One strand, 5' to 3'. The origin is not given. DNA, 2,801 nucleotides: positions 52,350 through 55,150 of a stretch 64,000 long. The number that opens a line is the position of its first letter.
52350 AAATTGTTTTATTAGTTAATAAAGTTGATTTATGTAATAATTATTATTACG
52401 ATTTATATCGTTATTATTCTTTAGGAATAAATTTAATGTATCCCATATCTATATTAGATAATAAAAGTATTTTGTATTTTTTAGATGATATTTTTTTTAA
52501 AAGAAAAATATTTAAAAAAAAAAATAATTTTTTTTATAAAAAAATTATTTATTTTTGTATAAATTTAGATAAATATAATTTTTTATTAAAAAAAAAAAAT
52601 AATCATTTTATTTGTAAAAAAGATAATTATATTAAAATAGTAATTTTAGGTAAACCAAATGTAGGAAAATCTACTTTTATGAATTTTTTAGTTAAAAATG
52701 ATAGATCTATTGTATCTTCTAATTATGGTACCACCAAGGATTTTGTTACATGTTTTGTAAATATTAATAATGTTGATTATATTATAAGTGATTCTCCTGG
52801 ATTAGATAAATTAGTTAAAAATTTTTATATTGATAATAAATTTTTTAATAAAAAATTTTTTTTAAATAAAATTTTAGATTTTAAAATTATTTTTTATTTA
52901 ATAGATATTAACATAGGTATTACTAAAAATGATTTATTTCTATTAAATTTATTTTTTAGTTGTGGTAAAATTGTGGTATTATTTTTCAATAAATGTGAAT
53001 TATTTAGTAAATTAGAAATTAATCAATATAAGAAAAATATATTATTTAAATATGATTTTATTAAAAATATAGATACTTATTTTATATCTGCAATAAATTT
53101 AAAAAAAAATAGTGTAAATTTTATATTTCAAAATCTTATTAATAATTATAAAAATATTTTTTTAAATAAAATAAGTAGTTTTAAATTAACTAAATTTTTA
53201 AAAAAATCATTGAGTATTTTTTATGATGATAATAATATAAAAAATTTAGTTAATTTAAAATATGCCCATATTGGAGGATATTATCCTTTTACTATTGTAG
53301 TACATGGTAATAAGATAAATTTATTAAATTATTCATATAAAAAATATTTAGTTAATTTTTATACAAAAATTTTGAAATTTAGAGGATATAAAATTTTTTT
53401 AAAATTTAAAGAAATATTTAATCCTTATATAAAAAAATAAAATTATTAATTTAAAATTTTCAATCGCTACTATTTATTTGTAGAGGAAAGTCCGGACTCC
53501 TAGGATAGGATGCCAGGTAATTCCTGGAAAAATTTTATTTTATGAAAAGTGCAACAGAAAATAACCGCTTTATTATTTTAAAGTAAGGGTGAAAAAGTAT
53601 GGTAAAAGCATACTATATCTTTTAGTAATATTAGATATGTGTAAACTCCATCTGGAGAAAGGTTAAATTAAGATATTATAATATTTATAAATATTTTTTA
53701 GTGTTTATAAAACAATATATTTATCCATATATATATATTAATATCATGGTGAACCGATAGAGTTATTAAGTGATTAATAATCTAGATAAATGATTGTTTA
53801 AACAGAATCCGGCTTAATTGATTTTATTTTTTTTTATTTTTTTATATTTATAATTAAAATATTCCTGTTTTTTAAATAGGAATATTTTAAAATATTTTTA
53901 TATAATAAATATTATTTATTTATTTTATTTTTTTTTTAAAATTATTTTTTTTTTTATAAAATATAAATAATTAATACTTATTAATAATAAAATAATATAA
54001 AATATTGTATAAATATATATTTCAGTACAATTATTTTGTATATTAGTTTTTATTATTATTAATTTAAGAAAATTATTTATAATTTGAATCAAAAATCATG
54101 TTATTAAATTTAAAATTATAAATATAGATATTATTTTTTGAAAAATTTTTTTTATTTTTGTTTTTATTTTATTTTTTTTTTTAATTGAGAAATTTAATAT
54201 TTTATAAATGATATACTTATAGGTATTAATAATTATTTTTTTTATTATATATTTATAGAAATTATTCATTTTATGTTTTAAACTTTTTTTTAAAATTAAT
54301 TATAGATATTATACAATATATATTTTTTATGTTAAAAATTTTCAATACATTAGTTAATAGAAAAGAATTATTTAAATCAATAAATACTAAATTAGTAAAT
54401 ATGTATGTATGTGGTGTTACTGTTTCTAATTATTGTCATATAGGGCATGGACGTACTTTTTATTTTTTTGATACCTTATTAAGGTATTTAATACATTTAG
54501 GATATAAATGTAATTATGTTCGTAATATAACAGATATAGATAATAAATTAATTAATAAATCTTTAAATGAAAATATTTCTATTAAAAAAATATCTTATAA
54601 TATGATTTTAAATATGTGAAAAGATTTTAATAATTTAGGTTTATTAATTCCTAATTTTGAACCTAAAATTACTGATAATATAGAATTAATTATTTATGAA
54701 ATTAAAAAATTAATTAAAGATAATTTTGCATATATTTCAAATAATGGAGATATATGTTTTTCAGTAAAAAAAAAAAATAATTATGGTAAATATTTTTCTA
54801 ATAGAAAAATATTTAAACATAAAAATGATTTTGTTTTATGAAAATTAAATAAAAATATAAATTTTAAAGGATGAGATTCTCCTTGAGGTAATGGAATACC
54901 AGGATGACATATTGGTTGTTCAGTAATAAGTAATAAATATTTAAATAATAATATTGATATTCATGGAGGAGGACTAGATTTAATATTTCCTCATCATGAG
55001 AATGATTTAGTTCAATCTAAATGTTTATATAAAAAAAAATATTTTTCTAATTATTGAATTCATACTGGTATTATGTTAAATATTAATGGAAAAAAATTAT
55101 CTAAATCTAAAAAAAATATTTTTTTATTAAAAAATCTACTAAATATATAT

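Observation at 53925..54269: Hidden 114-codon orphan ORF in the largest apparently non-coding gap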

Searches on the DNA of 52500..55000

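Call 6: search_rna_families(source=window, start=52500, end=55000, threshold=evalue, max_evalue=1)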
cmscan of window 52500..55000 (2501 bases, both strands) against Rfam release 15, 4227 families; matches with E-value up to 1: 1.
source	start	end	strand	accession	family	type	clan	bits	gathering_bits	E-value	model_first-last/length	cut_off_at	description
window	53452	53830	+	RF00010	RNaseP_bact_a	Gene; ribozyme;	CL00002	159.5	100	6.1e-51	1-367/367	no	Bacterial RNase P class A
